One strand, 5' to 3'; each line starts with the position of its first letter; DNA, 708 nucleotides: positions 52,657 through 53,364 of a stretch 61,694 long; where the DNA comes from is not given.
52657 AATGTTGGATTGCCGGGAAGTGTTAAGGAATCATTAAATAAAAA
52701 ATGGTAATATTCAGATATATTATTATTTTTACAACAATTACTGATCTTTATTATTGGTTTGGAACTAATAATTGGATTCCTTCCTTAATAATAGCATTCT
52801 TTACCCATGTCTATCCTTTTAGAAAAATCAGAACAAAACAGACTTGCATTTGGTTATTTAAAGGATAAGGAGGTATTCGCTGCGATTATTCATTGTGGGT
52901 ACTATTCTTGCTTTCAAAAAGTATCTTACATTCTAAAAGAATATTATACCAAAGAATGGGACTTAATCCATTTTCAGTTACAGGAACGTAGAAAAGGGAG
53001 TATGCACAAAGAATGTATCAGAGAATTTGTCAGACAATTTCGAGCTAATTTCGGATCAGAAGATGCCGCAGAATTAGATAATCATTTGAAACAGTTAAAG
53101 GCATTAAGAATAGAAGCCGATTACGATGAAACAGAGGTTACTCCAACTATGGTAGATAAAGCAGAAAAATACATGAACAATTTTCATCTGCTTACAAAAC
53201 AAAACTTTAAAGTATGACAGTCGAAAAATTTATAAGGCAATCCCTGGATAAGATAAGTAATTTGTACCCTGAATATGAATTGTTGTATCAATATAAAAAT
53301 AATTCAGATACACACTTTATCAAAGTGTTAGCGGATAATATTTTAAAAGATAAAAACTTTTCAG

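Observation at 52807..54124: Candidate tripartite toxin-antitoxin-chaperone (TAC) cassette: HEPN protein / unknown acidic protein / SecB-like chaperone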

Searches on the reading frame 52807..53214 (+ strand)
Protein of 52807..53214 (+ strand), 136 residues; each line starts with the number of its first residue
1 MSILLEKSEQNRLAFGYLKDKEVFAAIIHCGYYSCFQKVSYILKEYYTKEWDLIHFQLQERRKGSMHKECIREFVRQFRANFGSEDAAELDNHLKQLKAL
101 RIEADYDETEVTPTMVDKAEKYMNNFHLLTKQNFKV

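Call 3: search_protein_families(library=pfam, proteins=[window:52807-53214:+], max_evalue=1)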
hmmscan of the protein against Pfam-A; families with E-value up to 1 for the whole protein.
window:52807-53214:+ (136 aa): 1 family
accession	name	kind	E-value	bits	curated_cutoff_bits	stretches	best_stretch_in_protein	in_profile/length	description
PF05168.19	HEPN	-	0.015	15.9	22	1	70-128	55-112/117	HEPN domain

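Call 4: search_protein_families(library=padloc, proteins=[window:52807-53214:+], max_evalue=1)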
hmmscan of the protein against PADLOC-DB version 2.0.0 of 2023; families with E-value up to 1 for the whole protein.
window:52807-53214:+ (136 aa): 0 families

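Call 5: search_protein_families(library=ncbifam, proteins=[window:52807-53214:+], max_evalue=1)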
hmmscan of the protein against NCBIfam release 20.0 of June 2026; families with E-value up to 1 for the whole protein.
window:52807-53214:+ (136 aa): 1 family
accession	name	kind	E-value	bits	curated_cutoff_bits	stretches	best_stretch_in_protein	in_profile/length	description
NF005996.1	PRK08123.1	equivalog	0.014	14.7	133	1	34-112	139-218/262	histidinol-phosphatase HisJ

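Call 9: find_homologous_proteins(query=window:52807-53214:+, max_evalue=0.001)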
Query window:52807-53214:+ (136 aa): 15 proteins with E <= 0.001 among 22 candidates.
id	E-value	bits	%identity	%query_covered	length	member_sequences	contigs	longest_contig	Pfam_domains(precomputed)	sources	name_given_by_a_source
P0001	1.3e-85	302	100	100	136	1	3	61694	-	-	-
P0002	7.5e-76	270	89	100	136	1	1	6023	-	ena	-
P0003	6.0e-71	255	85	100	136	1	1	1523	-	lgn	-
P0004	8.1e-68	244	81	100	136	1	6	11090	-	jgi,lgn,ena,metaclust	metaclust:\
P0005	6.0e-64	232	76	100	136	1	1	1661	-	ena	-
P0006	9.5e-59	215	74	100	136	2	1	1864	-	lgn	-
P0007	9.8e-59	215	74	100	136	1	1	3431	-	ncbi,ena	-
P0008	8.0e-54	199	70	100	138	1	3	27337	-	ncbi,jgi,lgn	-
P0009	2.4e-43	165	57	100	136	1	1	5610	-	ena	-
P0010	1.6e-41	159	58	100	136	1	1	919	-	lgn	-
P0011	3.5e-40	155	54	100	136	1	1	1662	-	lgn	-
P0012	7.9e-40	154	59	100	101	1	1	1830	-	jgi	-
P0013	4.3e-38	148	54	100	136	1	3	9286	-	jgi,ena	-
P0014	5.2e-38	148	51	100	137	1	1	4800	-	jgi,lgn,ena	jgi:uncharacterized protein (UPF0332 family)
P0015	1.4e-23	101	45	100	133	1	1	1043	-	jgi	-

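Call 13: find_encoding_contigs(protein=P0008, flank=6000, max_places=3)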
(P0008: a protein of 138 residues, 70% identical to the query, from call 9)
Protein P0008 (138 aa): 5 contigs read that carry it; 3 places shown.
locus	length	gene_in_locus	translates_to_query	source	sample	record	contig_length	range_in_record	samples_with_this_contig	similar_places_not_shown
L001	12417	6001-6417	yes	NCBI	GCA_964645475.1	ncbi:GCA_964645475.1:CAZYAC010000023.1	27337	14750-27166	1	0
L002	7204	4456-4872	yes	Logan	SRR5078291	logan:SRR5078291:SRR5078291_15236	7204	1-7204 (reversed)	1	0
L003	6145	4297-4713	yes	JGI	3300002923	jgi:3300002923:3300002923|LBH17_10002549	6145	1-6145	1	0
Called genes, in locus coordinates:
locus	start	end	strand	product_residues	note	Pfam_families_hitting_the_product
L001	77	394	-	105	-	-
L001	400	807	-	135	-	-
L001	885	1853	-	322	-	PF00490:ALAD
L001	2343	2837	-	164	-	PF20420:DUF6702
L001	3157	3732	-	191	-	PF13795:HupE_UreJ_2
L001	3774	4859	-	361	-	PF00487:FA_desaturase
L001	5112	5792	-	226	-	PF03548:LolA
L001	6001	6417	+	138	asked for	-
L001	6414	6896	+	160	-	-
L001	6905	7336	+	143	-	PF02556:SecB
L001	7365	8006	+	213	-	-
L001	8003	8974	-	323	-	PF03881:Fructosamin_kin, PF01636:APH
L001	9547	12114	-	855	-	PF13491:FtsK_4TM, PF17854:FtsK_alpha, PF01580:FtsK_SpoIIIE, PF09397:FtsK_gamma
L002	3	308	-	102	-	?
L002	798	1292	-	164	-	PF20420:DUF6702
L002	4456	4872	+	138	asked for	-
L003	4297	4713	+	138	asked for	-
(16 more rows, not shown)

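Call 14: find_encoding_contigs(protein=P0004, flank=6000, max_places=4)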
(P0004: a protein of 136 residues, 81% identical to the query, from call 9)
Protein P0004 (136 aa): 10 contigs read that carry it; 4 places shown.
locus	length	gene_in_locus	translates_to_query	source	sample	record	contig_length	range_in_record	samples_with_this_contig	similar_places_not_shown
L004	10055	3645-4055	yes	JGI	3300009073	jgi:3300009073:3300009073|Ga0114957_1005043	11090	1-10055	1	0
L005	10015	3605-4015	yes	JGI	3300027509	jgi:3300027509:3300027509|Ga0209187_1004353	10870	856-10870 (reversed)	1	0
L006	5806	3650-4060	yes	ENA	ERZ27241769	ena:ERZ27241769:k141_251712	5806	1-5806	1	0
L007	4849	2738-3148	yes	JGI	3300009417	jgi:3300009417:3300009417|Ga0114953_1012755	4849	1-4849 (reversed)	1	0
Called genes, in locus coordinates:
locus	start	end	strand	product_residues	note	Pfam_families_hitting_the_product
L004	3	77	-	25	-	?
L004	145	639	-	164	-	PF20420:DUF6702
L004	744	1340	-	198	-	PF13795:HupE_UreJ_2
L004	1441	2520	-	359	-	PF00487:FA_desaturase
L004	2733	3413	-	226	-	PF03548:LolA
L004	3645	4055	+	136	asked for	-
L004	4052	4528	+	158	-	-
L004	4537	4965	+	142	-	PF02556:SecB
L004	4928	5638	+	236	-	-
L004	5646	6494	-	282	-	PF03881:Fructosamin_kin, PF01636:APH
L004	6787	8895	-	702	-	PF07719:TPR_2 (faint), PF13374:TPR_10 (faint), PF00515:TPR_1 (faint), PF13424:TPR_12, PF17874:TPR_MalT, PF13424:TPR_12 (weak), PF00512:HisKA, PF02518:HATPase_c, +2 more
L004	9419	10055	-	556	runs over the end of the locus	?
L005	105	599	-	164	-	PF20420:DUF6702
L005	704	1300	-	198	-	PF13795:HupE_UreJ_2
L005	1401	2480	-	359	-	PF00487:FA_desaturase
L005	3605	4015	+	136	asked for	-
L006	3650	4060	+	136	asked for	-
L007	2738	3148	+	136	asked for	-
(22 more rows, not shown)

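Call 15: find_encoding_contigs(protein=P0013, flank=6000, max_places=3)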
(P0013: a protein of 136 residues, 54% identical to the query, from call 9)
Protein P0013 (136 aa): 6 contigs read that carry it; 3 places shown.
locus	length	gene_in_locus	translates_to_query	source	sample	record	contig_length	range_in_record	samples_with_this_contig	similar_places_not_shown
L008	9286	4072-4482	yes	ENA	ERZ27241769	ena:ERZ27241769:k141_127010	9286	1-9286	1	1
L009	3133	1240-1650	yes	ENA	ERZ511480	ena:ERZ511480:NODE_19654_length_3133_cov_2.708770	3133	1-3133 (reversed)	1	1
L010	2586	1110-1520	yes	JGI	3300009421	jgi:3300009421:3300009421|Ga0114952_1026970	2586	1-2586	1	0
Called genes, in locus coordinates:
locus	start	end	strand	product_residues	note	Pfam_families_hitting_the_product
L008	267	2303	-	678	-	PF17391:Urocanase_N, PF01175:Urocanase, PF17392:Urocanase_C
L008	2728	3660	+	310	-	PF18962:Por_Secre_tail (weak)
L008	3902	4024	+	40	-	-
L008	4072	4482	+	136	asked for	-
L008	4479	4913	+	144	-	-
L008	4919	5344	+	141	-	PF02556:SecB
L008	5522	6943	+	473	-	PF23745:ANK_LRRK2 (faint), PF24521:Ank_KRIT1 (faint), PF12796:Ank_2, PF13637:Ank_4 (weak), PF12796:Ank_2, PF13637:Ank_4 (weak), PF13857:Ank_5, PF00023:Ank (weak), +1 more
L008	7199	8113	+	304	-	PF04960:Glutaminase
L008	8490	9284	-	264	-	?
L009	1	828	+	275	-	?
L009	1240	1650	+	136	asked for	-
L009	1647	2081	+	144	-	-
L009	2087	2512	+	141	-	PF02556:SecB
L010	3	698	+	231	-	?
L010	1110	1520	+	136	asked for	-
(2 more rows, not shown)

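Call 16: find_encoding_contigs(protein=P0014, flank=6000, max_places=3)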
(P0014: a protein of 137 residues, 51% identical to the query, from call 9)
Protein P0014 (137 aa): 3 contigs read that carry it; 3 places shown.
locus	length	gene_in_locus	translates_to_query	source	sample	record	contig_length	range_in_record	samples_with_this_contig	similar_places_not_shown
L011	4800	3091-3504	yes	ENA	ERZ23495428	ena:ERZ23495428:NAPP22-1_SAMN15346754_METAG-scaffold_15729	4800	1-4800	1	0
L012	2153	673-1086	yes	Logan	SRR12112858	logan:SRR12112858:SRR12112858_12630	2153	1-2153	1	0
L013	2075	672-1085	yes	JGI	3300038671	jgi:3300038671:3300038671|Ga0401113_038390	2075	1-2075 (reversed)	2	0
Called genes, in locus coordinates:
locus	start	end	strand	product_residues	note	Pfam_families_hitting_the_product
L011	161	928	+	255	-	PF20464:MmeI_N, PF20465:MmeI_hel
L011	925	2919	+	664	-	-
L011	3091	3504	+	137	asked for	-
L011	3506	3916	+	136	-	-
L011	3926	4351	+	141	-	PF02556:SecB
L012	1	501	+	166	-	?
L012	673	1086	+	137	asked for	-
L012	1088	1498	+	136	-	-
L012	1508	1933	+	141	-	PF02556:SecB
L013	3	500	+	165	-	?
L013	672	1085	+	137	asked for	-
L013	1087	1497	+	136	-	-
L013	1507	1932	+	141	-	PF02556:SecB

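Call 17: find_encoding_contigs(protein=P0009, flank=6000, max_places=3)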
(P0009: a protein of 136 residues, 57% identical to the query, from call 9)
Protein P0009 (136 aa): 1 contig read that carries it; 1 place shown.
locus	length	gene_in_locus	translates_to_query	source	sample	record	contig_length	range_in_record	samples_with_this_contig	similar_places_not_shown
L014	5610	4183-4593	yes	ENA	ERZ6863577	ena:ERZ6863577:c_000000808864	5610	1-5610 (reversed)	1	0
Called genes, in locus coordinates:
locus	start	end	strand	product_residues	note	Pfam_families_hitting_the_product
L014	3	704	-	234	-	?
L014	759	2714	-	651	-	PF21959:DUF6923, PF13585:CHU_C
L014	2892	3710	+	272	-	PF04116:FA_hydroxylase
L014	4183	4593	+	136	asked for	-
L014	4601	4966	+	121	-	-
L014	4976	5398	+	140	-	PF02556:SecB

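Call 18: find_encoding_contigs(protein=P0015, flank=6000, max_places=3)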
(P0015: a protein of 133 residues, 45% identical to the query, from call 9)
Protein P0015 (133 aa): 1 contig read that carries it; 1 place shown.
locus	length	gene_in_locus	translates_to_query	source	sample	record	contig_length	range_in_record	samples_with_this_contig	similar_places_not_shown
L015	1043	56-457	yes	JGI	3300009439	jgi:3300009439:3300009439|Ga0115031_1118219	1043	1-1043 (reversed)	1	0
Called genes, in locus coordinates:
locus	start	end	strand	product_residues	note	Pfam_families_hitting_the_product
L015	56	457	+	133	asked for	-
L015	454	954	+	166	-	-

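Call 34: search_solved_structures(query=A1, max_evalue=10, show_alignments=3)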
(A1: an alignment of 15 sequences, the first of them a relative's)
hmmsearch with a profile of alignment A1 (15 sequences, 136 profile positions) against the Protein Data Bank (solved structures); distinct sequences matched with E-value up to 10: 11.
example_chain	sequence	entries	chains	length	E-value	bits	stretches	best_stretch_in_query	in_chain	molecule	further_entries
9xbd_A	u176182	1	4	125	0.018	18.5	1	45-126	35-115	HEPN domain-containing protein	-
3vjf_A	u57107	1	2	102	0.072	16.6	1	51-132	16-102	WA20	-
6w2s_7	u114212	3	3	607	0.37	14.2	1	60-113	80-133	Eukaryotic translation initiation factor 3 subunit L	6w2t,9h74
6zn8_A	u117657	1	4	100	0.49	13.9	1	56-104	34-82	Endoribonuclease VapD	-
6zi1_AAA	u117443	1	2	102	0.5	13.8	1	56-104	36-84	Endoribonuclease VapD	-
6zi0_AAA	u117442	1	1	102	0.51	13.8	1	56-104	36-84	Endoribonuclease VapD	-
3out_A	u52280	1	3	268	0.57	13.6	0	14-38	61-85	Glutamate racemase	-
7eqc_J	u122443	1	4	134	0.78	13.2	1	73-126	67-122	Kinesin-like protein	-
5a5t_L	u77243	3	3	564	1.4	12.3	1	60-113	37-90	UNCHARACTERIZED PROTEIN | Eukaryotic translation initiation factor 3 subunit L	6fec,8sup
6z35_A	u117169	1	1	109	5.4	10.5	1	69-132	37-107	Maquette 2-1ip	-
5tgw_A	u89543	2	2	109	6.1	10.3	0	69-132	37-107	PS1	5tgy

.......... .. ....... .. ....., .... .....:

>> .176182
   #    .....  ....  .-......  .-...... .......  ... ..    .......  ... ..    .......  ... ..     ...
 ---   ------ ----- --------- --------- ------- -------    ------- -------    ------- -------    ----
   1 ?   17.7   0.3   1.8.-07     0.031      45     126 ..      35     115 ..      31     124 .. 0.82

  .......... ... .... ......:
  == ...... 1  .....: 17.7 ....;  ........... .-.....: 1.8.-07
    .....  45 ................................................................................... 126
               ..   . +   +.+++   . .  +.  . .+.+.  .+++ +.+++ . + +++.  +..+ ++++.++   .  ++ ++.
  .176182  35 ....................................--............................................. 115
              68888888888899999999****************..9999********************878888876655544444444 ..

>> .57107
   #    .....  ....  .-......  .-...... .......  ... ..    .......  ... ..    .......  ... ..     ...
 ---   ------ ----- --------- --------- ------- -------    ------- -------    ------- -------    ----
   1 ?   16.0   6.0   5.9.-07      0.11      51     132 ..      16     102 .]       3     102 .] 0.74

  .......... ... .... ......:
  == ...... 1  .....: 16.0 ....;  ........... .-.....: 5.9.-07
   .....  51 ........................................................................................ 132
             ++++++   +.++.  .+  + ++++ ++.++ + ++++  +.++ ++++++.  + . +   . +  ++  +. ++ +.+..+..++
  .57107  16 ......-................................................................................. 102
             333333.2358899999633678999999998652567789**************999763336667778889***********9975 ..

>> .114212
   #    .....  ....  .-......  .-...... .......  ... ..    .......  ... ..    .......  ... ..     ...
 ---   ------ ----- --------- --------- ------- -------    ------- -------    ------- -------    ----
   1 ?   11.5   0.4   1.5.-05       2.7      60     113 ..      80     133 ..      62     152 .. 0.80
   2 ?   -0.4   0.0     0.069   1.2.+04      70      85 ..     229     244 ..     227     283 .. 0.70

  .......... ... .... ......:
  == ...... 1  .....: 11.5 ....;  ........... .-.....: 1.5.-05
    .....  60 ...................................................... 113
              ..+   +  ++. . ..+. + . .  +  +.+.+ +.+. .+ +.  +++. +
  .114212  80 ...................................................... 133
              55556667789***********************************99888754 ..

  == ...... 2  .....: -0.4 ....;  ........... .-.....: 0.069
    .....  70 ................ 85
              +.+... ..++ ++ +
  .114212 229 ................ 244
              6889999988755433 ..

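Call 41: find_related_loci(query=A1, collection=genome_contigs, flank=6000)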
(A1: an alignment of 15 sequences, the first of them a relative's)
Query A1 (136 aa) in genome_contigs; peptide patterns used: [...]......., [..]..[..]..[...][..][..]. (x = any residue, [..] = any of these).
34 stretches matched a pattern; 4 encode a relative of the query (tblastn E <= 1e-3); 4 distinct loci.
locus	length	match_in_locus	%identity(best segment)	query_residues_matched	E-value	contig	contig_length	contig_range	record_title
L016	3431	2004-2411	74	1-136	2e-66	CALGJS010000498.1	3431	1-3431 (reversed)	MAG: uncultured Saprospiraceae bacterium isolate H3_Bin_Bin_2_1_1 genome assembly, contig: c_000001245963, whole genome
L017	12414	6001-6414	70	1-136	3e-62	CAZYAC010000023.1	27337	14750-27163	MAG TPA_asm: uncultured Saprospiraceae bacterium isolate binchicken_co385_112 genome assembly, contig: NODE_1128_length_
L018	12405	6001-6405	49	1-136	4e-42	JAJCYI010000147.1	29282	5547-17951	MAG: Saprospiraceae bacterium isolate OFTM40 OFTM40_146, whole genome shotgun sequence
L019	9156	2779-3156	45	4-131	6e-30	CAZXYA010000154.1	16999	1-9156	MAG TPA_asm: uncultured Saprospiraceae bacterium isolate SRP065251_co1_7 genome assembly, contig: NODE_2630_length_16999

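Call 44: predict_structure(alignment_id=A1)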
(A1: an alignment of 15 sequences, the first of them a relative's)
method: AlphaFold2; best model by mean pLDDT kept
length: 136 residues; sequences in the alignment: 15
mean_pLDDT: 92.0   pTM: 0.86
mean pLDDT of the five models: 92.0, 91.3, 90.1, 86.9, 86.3
residues with pLDDT >= 90: 107; 70-90: 25; 50-70: 4; < 50: 0
segments of 3 or more residues with pLDDT < 50: none
pLDDT, mean of each block of 10 residues (from residue 1): 91 93 88 97 97 93 86 97 94 95 79 92 96 90
secondary structure, 60 per line:
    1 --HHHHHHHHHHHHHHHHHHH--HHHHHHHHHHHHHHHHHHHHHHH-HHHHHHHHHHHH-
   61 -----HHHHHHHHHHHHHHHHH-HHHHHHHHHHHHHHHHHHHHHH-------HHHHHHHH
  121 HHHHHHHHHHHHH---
elements in order: H3-21 H24-46 H48-59 H66-82 H84-105 H113-133

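Call 49: fold_search(model_id=the predicted structure, library=pdb)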
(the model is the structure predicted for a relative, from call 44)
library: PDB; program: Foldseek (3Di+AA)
matches with E <= 10: 177; with E <= 0.001: 0
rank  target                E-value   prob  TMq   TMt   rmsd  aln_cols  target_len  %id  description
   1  2hsb                  2.6e-02  1.00  0.61  0.65   5.4       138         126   17  Crystal structure of a hepn domain containing protein (af_0298) from archaeoglobus fulgidus at 1.95 A resolution (released 2006-08-15)
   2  2q00_B                7.5e-02  1.00  0.68  0.75   3.3       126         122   13  Crystal structure of the P95883_SULSO protein from Sulfolobus solfataricus. NESG target SsR10. (released 2007-05-29)
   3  2q00_A                2.4e-01  1.00  0.69  0.77   3.1       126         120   12  Crystal structure of the P95883_SULSO protein from Sulfolobus solfataricus. NESG target SsR10. (released 2007-05-29)
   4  2jpu_MODEL_1_A        5.1e-01  1.00  0.67  0.70   3.3       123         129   13  solution structure of NESG target SsR10, Orf c02003 protein (released 2007-07-03)
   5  7bxo_F                5.1e-01  0.84  0.51  0.52   5.7       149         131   12  Crystal structure of the toxin-antitoxin with AMP-PNP (released 2020-09-30)
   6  3o10_C                5.1e-01  0.80  0.49  0.49   5.8       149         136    9  Crystal structure of the HEPN domain from human sacsin (released 2011-03-30)
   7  1wol                  7.6e-01  0.92  0.55  0.61   5.3       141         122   11  Crystal Structure of ST0689, an archaeal HEPN homologue (released 2005-11-22)
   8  8hdu_A                7.6e-01  0.15  0.24  0.22  14.1       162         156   18  De novo design cavitated protein without predefined topology (released 2023-01-18)
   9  8hdu_C                8.0e-01  0.15  0.24  0.22  14.2       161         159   17  De novo design cavitated protein without predefined topology (released 2023-01-18)
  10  3u3b_A                9.8e-01  0.54  0.34  0.42   9.3       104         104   14  Crystal Structure of Computationally Redesigned Four-Helix Bundle (released 2012-06-13)
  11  8vei                  9.8e-01  0.35  0.36  0.39   7.2       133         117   16  De novo designed colic acid binder CHD_r1 (released 2024-07-17)
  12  3u3b_B                1.1e+00  0.51  0.34  0.42   9.5       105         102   14  Crystal Structure of Computationally Redesigned Four-Helix Bundle (released 2012-06-13)
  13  8tn1_A                1.1e+00  0.11  0.22  0.21  17.3       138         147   18  De novo designed protein binds poly ADP ribose polymerase inhibitors (PARPi) - apo (released 2024-04-24)
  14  7t03_MODEL_1_A        1.2e+00  0.35  0.31  0.37   9.2       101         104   15  NMR structure of a designed cold unfolding four helix bundle (released 2022-03-02)
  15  5tud_D                1.3e+00  0.23  0.30  0.14  17.8       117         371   14  Structural Insights into the Extracellular Recognition of the Human Serotonin 2B Receptor by an Antibody (released 2017-07-26)
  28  8yuf_A                2.8e+00  0.28  0.46  0.47   6.3       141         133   11  Crystal structure of HEPN (Q64A) toxin (released 2025-04-02)
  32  8yuf_B                3.3e+00  0.25  0.46  0.47   6.3       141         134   11  Crystal structure of HEPN (Q64A) toxin (released 2025-04-02)
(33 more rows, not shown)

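Call 76: search_protein_families(library=pfam, alignment_id=A5, max_evalue=1)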
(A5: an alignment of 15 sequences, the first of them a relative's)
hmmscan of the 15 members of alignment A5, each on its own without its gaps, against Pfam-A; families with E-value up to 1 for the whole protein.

A. member 1, P0001 (136 aa): 1 family
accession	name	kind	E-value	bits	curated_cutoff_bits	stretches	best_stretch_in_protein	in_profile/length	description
PF05168.19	HEPN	-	0.015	15.9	22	1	70-128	55-112/117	HEPN domain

B. families by the number of members that match (of 15 scanned): 13 families
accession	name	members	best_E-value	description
PF05168.19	HEPN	10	0.00017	HEPN domain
PF13102.12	Phage_int_SAM_5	2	0.1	Phage integrase SAM-like domain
PF12152.13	eIF_4G1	1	0.0093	Eukaryotic translation initiation factor 4G1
PF03159.24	XRN_N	1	0.022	XRN 5'-3' exonuclease N-terminus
PF24235.1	RHG29_45_N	1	0.026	Rho GTPase-activating protein 29/45 N-terminal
PF08642.15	Rxt3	1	0.029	Histone deacetylation protein Rxt3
PF25450.1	Rab11-FIP3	1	0.036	Rab11-FIP3-like domain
PF21477.3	FERM_C_FAK1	1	0.067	FAK1/PYK2, FERM domain C-lobe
PF12709.12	Fungal_TACC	1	0.071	Fungal Transforming acidic coiled-coil (TACC) proteins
PF05848.17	CtsR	1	0.087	CtsR N-terminal HTH domain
PF00052.24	Laminin_B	1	0.1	Laminin B (Domain IV)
PF21511.2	SidD_cat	1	0.12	SidD, catalytic domain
PF10337.15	ArAE_2_N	1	0.16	Putative ER transporter, 6TM, N-terminal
